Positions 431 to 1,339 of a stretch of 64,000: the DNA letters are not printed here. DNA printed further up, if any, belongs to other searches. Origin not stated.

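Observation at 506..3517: Five tandem, translationally coupled GNAT acetyltransferase paralogs under one consensus promoter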

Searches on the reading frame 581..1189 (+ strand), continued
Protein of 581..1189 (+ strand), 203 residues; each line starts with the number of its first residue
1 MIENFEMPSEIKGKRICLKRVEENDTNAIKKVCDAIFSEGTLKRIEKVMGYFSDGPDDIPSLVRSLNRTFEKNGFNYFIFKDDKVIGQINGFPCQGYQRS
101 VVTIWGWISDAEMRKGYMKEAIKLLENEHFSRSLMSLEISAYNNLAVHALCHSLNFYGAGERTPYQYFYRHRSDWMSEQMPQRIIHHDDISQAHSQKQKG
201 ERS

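Call 48: list_cluster_members(proteins=[P0078, P0180, P0092, P0070, P0038, P0039, P0040, P0043, P0044, P0046])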
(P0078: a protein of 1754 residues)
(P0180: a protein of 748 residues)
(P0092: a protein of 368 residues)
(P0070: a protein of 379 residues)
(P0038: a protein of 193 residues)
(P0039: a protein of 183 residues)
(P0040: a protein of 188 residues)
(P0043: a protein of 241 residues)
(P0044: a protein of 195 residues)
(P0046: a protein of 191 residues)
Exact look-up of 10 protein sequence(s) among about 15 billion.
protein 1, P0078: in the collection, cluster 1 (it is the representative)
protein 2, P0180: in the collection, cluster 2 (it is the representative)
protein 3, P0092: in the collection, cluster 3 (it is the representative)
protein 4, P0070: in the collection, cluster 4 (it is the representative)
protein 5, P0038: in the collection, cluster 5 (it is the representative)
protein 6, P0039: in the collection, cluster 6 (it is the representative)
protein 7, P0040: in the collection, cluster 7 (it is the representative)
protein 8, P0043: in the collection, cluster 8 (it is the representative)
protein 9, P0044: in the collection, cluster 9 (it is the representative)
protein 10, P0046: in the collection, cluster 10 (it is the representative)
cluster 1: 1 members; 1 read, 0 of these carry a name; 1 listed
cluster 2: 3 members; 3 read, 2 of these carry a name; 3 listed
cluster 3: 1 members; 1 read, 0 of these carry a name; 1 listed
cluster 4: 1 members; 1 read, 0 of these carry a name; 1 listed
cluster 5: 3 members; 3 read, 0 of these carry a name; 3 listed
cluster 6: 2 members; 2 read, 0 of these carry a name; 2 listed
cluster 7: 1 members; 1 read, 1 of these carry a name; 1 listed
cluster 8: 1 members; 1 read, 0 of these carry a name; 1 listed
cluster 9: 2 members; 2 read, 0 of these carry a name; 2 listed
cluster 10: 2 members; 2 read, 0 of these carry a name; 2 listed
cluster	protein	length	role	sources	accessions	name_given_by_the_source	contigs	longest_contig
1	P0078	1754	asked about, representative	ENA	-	-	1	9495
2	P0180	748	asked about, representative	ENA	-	-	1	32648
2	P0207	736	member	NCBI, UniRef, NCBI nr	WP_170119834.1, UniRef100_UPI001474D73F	GNAT family N-acetyltransferase [Branchiibius hedensis] | GNAT family N-acetyltransferase n=1 Tax=Branchiibius hedensis TaxID=672460 ...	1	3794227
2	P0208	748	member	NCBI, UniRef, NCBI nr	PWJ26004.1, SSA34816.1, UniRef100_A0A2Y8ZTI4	RimJ/RimL family protein N-acetyltransferase [Branchiibius hedensis] | Protein N-acetyltransferase, RimJ/RimL family n=1 Tax=Branchiibius hedensis TaxID=672460 ...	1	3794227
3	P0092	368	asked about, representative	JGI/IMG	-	-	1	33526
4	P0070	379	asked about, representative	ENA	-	-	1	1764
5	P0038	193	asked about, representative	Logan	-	-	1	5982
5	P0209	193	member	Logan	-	-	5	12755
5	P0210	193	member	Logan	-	-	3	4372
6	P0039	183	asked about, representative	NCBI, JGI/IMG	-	-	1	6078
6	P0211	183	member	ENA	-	-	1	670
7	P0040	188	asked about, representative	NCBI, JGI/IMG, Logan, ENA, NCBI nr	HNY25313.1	MAG TPA: GNAT family protein [Alphaproteobacteria bacterium] | GNAT family protein [Alphaproteobacteria bacterium]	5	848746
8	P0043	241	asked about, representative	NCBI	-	-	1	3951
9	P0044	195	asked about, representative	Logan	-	-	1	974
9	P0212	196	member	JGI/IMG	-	-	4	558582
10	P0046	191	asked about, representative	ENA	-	-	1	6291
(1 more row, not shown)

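Call 49: predict_structure(alignment_id=A2)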
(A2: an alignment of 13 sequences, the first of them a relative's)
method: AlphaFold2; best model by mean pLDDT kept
length: 203 residues; sequences in the alignment: 13
mean_pLDDT: 82.3   pTM: 0.78
mean pLDDT of the five models: 82.3, 80.7, 72.5, 72.2, 59.0
residues with pLDDT >= 90: 97; 70-90: 69; 50-70: 19; < 50: 18
segments of 3 or more residues with pLDDT < 50: 189-203
pLDDT, mean of each block of 10 residues (from residue 1): 74 96 94 89 79 84 92 93 95 75 89 90 95 89 81 83 77 88 57 39 32
secondary structure, 60 per line:
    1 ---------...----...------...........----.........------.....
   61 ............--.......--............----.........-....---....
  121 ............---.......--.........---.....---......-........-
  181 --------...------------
elements in order: E10-12 E17-19 H26-36 H41-49 H56-72 E75-81 E84-95 E100-108 H110-113 H117-132 E136-142 H145-153 E157-161 E165-170 H172-179
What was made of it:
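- On GNAT superfamily, Pfam Acetyltransf_3 (PF13302, RimJ/RimL-like): The g1 AF2 model has pLDDT 82 and pTM 0.78, with the expected order of elements (call 49).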

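Call 52: fold_search(model_id=the predicted structure, library=pdb)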
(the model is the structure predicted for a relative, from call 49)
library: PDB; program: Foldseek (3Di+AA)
matches with E <= 10: 1020; with E <= 0.001: 356
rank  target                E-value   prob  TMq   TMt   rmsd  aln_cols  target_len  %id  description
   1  3igr_A                7.3e-08  1.00  0.66  0.73   3.3       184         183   12  The Crystal Structure of Ribosomal-protein-S5-alanine Acetyltransferase from Vibrio fischeri to 2.0A (released 2009-09-01)
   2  2fck                  7.8e-08  1.00  0.64  0.73   3.4       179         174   17  Structure of a putative ribosomal-protein-serine acetyltransferase from Vibrio cholerae. (released 2006-02-28)
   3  1s7l                  1.6e-07  1.00  0.61  0.69   4.3       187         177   12  RimL- Ribosomal L7/L12 alpha-N-protein acetyltransferase in complex with Coenzyme A (CoA-Cys134 Disulfide) (released 2005-03-15)
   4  2vzy_A                2.8e-07  1.00  0.62  0.66   4.3       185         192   14  Crystal structure of Rv0802c from Mycobacterium tuberculosis in an unliganded form. (released 2009-04-07)
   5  1z9u_A                2.9e-07  1.00  0.65  0.75   3.2       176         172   12  Structural Genomics, The crystal structure of the acetyl transferase, modifies N-terminal serine of 50S ribosomal subu (released 2005-07-05)
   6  1nsl_E                3.3e-07  1.00  0.67  0.75   2.8       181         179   18  Crystal structure of Probable acetyltransferase (released 2003-07-29)
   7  1nsl_F                3.3e-07  1.00  0.64  0.73   4.0       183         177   17  Crystal structure of Probable acetyltransferase (released 2003-07-29)
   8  1yre_B                3.5e-07  1.00  0.62  0.67   4.3       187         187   14  Hypothetical protein PA3270 from Pseudomonas aeruginosa in complex with CoA (released 2005-02-15)
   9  1nsl_C                4.5e-07  1.00  0.67  0.75   3.8       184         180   17  Crystal structure of Probable acetyltransferase (released 2003-07-29)
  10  1nsl_A                4.5e-07  1.00  0.65  0.74   3.9       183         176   18  Crystal structure of Probable acetyltransferase (released 2003-07-29)
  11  2ge3_D                5.3e-07  1.00  0.55  0.66   4.5       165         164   14  Crystal structure of Probable acetyltransferase from Agrobacterium tumefaciens (released 2006-04-18)
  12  8gxf_A                5.7e-07  1.00  0.61  0.66   4.4       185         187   14  Pseudomonas flexibilis GCN5 family acetyltransferase (released 2022-10-19)
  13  1s7n_B                5.7e-07  1.00  0.60  0.67   5.0       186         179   13  Ribosomal L7/L12 alpha-N-protein acetyltransferase in complex with Coenzyme A (CoA free sulfhydryl) (released 2005-03-15)
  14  1s7n_C                6.0e-07  1.00  0.63  0.72   4.1       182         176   13  Ribosomal L7/L12 alpha-N-protein acetyltransferase in complex with Coenzyme A (CoA free sulfhydryl) (released 2005-03-15)
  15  8gxj_C                6.0e-07  1.00  0.61  0.67   4.4       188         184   14  Pseudomonas aeruginosa N-acetyltransferase domain-containing protein PA3270 (released 2022-10-12)
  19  3r95_B                7.7e-07  1.00  0.68  0.78   3.0       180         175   17  Crystal structure of Microcin C7 self immunity acetyltransferase MccE in complex with Acetyl-CoA (released 2011-04-20)
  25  3r95_A                1.1e-06  1.00  0.66  0.74   3.4       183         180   15  Crystal structure of Microcin C7 self immunity acetyltransferase MccE in complex with Acetyl-CoA (released 2011-04-20)
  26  1s7k                  1.1e-06  1.00  0.56  0.70   5.5       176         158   14  RimL- Ribosomal L7/L12 alpha-N-protein acetyltransferase crystal form 2 (apo) (released 2005-03-15)
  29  1z9u_B                1.5e-06  1.00  0.67  0.77   2.9       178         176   12  Structural Genomics, The crystal structure of the acetyl transferase, modifies N-terminal serine of 50S ribosomal subu (released 2005-07-05)
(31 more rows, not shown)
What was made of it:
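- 581..1192 (+): g1, 203 aa. The most divergent GNAT. It is the anchor gene, present in every relative, including one locus where it is the only GNAT gene beside uvrA. The AF2 model has pLDDT 82 and a GNAT fold, and its Foldseek top hits are RimJ, RimL, YdaF and MccE (calls 49, 52).
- On GNAT superfamily, Pfam Acetyltransf_3 (PF13302, RimJ/RimL-like): 356 PDB matches have E <= 1e-3, and the top ones are RimJ, RimL, YdaF and MccE (call 52).
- The g1 model is a GNAT fold nearest RimJ, RimL, YdaF and MccE (calls 49, 52).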

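Call 61: list_cluster_members(proteins=[P0043, P0048, P0051, P0052, P0059, P0061, P0074, P0099, P0111, P0036])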
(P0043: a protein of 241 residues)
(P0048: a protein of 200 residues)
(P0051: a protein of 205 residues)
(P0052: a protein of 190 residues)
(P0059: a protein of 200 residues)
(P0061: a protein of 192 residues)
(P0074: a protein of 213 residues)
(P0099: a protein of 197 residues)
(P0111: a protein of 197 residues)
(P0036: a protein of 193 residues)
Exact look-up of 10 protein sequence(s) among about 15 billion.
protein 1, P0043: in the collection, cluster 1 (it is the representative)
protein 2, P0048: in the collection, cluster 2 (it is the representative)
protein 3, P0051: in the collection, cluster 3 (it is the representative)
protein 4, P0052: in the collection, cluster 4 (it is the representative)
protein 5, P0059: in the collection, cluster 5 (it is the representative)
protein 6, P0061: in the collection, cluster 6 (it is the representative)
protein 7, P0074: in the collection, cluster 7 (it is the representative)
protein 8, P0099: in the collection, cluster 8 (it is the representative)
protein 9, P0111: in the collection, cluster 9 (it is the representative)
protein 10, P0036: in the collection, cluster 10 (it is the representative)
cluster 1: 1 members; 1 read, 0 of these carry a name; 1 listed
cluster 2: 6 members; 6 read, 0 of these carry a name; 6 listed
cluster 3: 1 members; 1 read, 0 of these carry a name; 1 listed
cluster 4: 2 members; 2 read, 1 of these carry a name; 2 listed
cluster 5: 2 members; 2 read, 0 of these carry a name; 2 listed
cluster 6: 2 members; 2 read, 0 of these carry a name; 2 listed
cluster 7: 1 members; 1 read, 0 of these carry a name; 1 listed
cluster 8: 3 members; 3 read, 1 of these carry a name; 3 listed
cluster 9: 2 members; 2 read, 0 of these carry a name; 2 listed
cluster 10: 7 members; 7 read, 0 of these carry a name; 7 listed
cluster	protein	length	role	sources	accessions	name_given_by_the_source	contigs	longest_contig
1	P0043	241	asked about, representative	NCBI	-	-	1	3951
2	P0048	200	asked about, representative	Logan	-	-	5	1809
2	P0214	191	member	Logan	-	-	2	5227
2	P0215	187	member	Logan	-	-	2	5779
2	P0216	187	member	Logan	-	-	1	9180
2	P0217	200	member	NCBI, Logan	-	-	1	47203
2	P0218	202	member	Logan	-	-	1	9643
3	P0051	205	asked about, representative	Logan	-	-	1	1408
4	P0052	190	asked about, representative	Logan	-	-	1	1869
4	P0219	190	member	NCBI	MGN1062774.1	MAG: GNAT family N-acetyltransferase [Alphaproteobacteria bacterium]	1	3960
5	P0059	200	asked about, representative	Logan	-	-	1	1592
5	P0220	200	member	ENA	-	-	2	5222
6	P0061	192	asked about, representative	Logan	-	-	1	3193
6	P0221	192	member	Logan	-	-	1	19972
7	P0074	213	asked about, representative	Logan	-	-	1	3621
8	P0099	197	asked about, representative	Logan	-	-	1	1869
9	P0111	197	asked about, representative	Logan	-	-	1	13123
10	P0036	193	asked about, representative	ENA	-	-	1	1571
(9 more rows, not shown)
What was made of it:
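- The g1-like, g2-like, g3-like order recurs in more distant MAGs, as shown by consecutive accessions (call 61).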

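Call 69: predict_structure(alignment_id=A3)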
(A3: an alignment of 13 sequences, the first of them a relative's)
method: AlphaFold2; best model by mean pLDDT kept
length: 190 residues; sequences in the alignment: 13
mean_pLDDT: 63.3   pTM: 0.61
mean pLDDT of the five models: 63.3, 56.1, 55.6, 41.9, 37.4
residues with pLDDT >= 90: 11; 70-90: 64; 50-70: 74; < 50: 41
segments of 3 or more residues with pLDDT < 50: 150-190
pLDDT, mean of each block of 10 residues (from residue 1): 86 78 78 69 63 66 61 90 71 73 85 79 56 57 58 33 33 31 34
secondary structure, 60 per line:
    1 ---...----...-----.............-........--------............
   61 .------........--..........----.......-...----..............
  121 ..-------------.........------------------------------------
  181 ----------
elements in order: E4-6 E11-13 H19-31 H33-40 H49-61 E68-75 E78-87 E92-98 H107-122 H136-144
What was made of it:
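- On GNAT superfamily, Pfam Acetyltransf_3 (PF13302, RimJ/RimL-like): The g3 model was too poor to use (pLDDT 63, call 69). g2, g4 and g5 were not modelled.
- Tried and rejected: It was not used for fold search (call 69).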

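Call 74: search_protein_families(library=pfam, proteins=[L020:3014-3442:+, L010:9307-9843:+, L008:1493-1891:-], max_evalue=0.1)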
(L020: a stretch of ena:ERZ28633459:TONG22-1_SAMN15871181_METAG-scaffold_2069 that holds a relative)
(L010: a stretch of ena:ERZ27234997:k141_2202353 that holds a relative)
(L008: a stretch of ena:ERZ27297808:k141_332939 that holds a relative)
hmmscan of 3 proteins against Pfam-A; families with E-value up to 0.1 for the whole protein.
L020:3014-3442:+ (143 aa): 0 families

L010:9307-9843:+ (179 aa): 1 family
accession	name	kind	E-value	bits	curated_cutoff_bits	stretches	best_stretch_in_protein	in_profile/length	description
PF02662.21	FlpD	-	0.073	13.5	22.3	0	114-152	32-68/123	Methyl-viologen-reducing hydrogenase, delta subunit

L008:1493-1891:- (132 aa): 2 families
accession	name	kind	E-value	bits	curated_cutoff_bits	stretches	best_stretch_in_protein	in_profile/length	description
PF12730.13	ABC2_membrane_4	-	0.025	15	27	0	87-123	40-75/179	ABC-2 family transporter protein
PF00965.23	TIMP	-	0.045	14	23.1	1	49-96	111-157/183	Tissue inhibitor of metalloproteinase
